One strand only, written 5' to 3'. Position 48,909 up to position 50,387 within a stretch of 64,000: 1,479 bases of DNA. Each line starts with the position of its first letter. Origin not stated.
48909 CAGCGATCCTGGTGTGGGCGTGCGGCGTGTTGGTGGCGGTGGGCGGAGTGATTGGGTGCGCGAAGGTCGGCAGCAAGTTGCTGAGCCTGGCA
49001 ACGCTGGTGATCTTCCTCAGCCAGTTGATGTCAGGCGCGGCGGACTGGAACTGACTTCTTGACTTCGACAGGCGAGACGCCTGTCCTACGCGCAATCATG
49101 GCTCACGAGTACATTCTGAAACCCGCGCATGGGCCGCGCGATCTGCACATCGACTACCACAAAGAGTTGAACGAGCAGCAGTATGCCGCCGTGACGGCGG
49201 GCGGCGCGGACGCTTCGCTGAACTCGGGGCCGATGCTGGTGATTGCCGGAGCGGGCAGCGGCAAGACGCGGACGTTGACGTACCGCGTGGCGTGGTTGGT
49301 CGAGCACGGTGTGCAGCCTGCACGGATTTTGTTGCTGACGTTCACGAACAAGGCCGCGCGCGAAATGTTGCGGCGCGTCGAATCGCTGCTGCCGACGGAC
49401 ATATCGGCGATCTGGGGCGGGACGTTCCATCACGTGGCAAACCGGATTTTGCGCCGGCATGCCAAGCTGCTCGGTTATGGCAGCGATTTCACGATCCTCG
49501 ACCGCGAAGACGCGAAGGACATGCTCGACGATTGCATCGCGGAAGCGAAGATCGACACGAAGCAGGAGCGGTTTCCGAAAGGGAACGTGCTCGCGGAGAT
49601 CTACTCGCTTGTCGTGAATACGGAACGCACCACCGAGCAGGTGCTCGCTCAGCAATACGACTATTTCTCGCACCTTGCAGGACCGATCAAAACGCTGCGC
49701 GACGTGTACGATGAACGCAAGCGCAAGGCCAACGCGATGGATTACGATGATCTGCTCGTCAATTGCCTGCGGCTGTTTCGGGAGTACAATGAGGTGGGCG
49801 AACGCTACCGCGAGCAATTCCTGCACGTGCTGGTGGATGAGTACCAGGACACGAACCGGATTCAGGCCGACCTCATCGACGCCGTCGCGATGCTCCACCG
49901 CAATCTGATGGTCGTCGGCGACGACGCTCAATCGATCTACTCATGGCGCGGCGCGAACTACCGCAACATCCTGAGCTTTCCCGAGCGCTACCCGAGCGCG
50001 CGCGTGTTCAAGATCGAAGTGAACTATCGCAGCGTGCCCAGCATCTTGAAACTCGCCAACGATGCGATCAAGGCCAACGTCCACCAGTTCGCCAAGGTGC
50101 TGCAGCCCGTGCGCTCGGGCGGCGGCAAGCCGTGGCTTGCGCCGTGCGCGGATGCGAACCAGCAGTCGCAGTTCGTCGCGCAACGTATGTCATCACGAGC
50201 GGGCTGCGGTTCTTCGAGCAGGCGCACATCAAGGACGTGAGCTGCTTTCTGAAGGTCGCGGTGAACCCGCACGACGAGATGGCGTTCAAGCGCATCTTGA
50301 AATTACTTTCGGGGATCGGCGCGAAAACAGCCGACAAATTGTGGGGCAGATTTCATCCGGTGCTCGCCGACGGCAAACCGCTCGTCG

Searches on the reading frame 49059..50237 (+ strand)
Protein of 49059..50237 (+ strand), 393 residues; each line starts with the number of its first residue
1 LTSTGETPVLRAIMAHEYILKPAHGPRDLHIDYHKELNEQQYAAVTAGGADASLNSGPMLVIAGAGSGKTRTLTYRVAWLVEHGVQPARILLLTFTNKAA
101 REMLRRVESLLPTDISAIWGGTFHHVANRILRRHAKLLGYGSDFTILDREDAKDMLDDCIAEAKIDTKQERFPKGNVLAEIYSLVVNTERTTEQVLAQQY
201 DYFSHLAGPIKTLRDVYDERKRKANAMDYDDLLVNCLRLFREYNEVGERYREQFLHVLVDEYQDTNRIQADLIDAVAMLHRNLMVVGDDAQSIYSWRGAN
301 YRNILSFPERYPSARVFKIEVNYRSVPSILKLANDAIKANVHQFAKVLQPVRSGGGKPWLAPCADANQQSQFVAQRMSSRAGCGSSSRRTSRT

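Call 70: search_protein_families(library=pfam, proteins=[window:49059-50237:+], max_evalue=0.001)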
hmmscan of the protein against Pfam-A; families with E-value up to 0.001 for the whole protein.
window:49059-50237:+ (393 aa): 4 families
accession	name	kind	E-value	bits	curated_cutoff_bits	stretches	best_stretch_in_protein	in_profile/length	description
PF00580.27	UvrD-helicase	-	5.3e-76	256.3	23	1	55-311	12-270/271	UvrD/REP helicase N-terminal domain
PF13245.12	AAA_19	-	6.8e-23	81.8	25.1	1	53-295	8-132/134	AAA domain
PF13361.12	UvrD_C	-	2.9e-05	24.1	25.6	0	318-379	2-63/350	UvrD-like helicase C-terminal domain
PF13604.12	AAA_30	-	3.2e-05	24.2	27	0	37-106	2-65/191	AAA domain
